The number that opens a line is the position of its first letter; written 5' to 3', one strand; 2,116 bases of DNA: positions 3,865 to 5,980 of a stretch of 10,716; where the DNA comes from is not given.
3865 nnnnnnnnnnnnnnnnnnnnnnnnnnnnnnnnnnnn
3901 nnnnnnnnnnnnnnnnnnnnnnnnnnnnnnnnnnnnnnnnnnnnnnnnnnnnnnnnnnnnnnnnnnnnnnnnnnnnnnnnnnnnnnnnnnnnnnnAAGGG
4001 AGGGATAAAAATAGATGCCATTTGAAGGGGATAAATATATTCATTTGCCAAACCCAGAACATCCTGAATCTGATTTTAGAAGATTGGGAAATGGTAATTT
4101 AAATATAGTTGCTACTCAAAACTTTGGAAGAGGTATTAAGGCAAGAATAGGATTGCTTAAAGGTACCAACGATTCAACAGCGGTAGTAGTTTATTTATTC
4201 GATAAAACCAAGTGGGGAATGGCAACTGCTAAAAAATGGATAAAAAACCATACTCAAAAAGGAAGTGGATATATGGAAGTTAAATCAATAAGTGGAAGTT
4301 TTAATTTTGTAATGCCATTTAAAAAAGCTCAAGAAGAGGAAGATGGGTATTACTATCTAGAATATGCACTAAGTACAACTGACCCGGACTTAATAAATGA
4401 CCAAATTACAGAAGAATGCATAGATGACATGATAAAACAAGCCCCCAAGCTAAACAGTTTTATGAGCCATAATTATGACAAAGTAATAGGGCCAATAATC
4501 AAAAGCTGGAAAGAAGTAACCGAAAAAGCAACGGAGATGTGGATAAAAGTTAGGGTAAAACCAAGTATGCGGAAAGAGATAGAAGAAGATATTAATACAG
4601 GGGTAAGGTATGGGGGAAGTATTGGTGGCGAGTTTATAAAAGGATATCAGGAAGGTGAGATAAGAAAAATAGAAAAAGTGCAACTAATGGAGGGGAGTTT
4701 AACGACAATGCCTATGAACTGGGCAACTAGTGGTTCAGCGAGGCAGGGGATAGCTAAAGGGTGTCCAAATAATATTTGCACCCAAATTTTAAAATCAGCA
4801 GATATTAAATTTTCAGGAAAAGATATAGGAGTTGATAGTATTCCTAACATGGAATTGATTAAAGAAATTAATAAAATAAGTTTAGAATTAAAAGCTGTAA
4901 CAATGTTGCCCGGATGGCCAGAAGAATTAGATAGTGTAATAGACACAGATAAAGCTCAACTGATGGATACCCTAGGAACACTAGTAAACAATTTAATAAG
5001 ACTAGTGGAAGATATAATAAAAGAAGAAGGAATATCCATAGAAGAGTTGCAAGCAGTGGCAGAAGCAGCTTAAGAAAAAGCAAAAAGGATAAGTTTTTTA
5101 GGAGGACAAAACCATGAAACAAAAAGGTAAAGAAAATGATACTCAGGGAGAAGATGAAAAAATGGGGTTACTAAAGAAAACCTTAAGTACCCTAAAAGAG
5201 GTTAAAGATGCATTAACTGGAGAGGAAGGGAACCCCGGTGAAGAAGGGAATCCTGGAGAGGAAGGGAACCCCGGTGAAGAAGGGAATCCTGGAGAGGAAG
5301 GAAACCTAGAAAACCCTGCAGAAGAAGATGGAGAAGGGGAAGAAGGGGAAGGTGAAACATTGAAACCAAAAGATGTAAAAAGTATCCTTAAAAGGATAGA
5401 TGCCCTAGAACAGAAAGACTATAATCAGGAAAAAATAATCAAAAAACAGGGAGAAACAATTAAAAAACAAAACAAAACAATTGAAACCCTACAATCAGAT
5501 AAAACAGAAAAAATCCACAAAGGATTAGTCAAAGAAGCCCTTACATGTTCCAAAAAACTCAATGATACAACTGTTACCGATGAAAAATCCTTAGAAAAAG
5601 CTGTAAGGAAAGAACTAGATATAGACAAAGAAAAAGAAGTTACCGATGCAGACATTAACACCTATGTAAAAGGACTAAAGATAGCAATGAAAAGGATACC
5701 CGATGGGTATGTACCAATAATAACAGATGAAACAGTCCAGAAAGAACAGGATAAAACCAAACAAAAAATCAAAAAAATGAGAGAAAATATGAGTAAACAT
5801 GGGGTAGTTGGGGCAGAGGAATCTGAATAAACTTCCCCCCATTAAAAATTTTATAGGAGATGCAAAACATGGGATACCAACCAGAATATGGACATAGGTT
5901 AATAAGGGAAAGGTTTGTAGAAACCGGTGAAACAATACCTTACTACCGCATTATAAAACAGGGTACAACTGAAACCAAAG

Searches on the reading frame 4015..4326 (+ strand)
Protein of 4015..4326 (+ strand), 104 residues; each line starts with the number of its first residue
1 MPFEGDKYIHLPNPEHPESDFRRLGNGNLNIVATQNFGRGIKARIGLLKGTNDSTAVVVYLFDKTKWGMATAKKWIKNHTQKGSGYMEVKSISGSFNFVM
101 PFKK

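Call 50: find_homologous_proteins(query=window:4015-4326:+, max_evalue=0.01)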
Query seq(104 aa): no candidate shares three 5-residue words with the query. No homologue found.

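Call 75: search_protein_families(library=pfam, proteins=[window:4015-4284:+], max_evalue=10)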
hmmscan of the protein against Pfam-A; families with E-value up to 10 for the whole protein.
window:4015-4284:+ (90 aa): 0 families

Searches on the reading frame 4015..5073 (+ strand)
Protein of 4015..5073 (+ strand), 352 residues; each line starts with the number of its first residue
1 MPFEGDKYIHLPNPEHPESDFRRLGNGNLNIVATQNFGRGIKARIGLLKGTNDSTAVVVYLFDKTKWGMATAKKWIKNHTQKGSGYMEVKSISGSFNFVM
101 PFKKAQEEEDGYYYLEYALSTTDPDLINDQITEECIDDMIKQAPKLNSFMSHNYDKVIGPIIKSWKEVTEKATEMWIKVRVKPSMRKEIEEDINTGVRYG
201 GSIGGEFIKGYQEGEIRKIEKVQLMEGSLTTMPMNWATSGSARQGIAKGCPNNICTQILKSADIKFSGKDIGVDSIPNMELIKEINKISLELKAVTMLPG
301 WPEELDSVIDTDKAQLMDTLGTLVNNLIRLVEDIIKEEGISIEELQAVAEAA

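Call 5: search_protein_families(library=pfam, proteins=[window:4015-5073:+], max_evalue=0.1)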
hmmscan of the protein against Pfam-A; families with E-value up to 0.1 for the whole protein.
window:4015-5073:+ (352 aa): 1 family
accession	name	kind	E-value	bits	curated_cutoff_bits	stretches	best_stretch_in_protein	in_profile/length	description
PF04586.22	Peptidase_S78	-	7.2e-06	26.7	21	1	116-240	22-152/165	Caudovirus prohead serine protease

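Call 8: find_related_loci(query=window:4015-5073:+, collection=viral_contigs, flank=6000)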
Query window:4015-5073:+ (352 aa) in viral_contigs; peptide patterns used: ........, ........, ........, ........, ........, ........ (x = any residue, [..] = any of these).
15 stretches matched a pattern; 1 encode a relative of the query (tblastn E <= 1e-3); 1 distinct loci.
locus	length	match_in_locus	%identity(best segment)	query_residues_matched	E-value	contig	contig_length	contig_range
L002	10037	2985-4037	79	1-352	0e+0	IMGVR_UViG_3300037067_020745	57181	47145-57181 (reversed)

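Call 12: find_related_loci(query=window:4015-5073:+, collection=metagenome_contigs, flank=6000)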
Query window:4015-5073:+ (352 aa) in metagenome_contigs; peptide patterns used: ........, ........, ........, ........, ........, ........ (x = any residue, [..] = any of these).
308 stretches matched a pattern; 1 encode a relative of the query (tblastn E <= 1e-3); 1 distinct loci.
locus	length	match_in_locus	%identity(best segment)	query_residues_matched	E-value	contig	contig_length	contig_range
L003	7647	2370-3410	80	1-346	0e+0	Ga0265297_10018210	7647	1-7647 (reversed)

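Call 31: search_protein_families(library=phrogs, proteins=[L002:2847-2963:+, L003:2229-2348:+, window:4015-5070:+], max_evalue=1)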
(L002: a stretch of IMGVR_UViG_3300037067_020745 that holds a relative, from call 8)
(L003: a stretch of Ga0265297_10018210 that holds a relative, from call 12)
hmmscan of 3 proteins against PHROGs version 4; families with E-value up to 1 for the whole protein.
L002:2847-2963:+ (39 aa): 0 families

L003:2229-2348:+ (40 aa): 1 family
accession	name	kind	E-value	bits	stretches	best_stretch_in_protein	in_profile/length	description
phrog_34931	-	unknown function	0.0092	17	1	4-39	160-195/208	-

window:4015-5070:+ (352 aa): 3 families
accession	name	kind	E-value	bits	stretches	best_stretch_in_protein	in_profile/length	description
phrog_80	-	head and packaging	3.8e-05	24.1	1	106-247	229-382/607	head maturation protease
phrog_617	-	head and packaging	0.0001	22.4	1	114-235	27-153/626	major head protein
phrog_10003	-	other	0.1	13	1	58-109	199-249/297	recombinase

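Call 60: search_protein_families(library=ncbifam, proteins=[L003:2229-2348:+, window:4015-5070:+], max_evalue=1)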
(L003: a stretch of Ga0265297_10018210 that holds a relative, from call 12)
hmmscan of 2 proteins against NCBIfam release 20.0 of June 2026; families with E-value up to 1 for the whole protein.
L003:2229-2348:+ (40 aa): 0 families

window:4015-5070:+ (352 aa): 1 family
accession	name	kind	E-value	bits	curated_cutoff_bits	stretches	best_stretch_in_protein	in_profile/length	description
TIGR01543.1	proheadase_HK97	equivalog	7.2e-05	23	59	1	123-238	14-133/142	HK97 family phage prohead protease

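Call 75: search_protein_families(library=pfam, proteins=[L002:2985-3254:+, L003:2370-2639:+, L002:2847-2963:+, L003:2229-2348:+], max_evalue=10)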
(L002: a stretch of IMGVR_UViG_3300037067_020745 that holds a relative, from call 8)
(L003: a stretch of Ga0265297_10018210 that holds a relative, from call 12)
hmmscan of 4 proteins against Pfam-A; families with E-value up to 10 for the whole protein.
L002:2985-3254:+ (90 aa): 0 families

L003:2370-2639:+ (90 aa): 1 family
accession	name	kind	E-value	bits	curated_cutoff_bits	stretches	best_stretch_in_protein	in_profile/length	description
PF01751.28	Toprim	-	0.16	12.6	23.1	1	40-78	41-79/96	Toprim domain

L002:2847-2963:+ (39 aa): 0 families

L003:2229-2348:+ (40 aa): 0 families

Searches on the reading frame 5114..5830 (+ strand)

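Call 5: search_protein_families(library=pfam, proteins=[window:5114-5830:+], max_evalue=0.1)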
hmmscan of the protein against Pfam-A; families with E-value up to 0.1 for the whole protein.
window:5114-5830:+ (238 aa): 2 families
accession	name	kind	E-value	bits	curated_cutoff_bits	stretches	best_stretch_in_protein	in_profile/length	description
PF01391.23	Collagen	-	0.00046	20.3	27.2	1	36-70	16-50/60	Collagen triple helix repeat (20 copies)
PF15828.10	RDD1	-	0.061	14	27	1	194-228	11-49/77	Required for drug-induced death protein 1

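Call 31: search_protein_families(library=phrogs, proteins=[window:5114-5827:+], max_evalue=1)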
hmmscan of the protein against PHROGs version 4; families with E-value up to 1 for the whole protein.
window:5114-5827:+ (238 aa): 13 families
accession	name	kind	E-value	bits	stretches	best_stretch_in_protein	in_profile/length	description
phrog_366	-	tail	1.4e-05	25.7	1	34-150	337-436/474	tail fiber protein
phrog_8745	-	tail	0.00045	18.6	1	32-78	1400-1446/1803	tail fiber protein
phrog_18350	-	tail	0.0038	17.9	1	30-64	154-188/253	tail fiber protein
phrog_13286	-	tail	0.0045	16.4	1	38-65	94-121/662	tail protein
phrog_4013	-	unknown function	0.0079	15.9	1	23-164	99-238/659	-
phrog_14726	-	tail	0.029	14.1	1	31-92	184-241/537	tail fiber protein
phrog_9702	-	unknown function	0.061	14.2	1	158-200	19-61/62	-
phrog_1806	-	tail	0.066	13.5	1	11-79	162-223/276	collagen like minor tail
phrog_3449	-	tail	0.21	10.8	1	34-69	40-75/549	tail collar protein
phrog_30800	-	unknown function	0.24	12.9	1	101-120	34-53/65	-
phrog_32782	-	unknown function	0.3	10.9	0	48-132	149-227/399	-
phrog_5073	-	tail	0.39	10.7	1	36-137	124-196/519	tail fiber protein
phrog_38766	-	head and packaging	0.39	10.2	1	25-78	86-139/478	virion structural protein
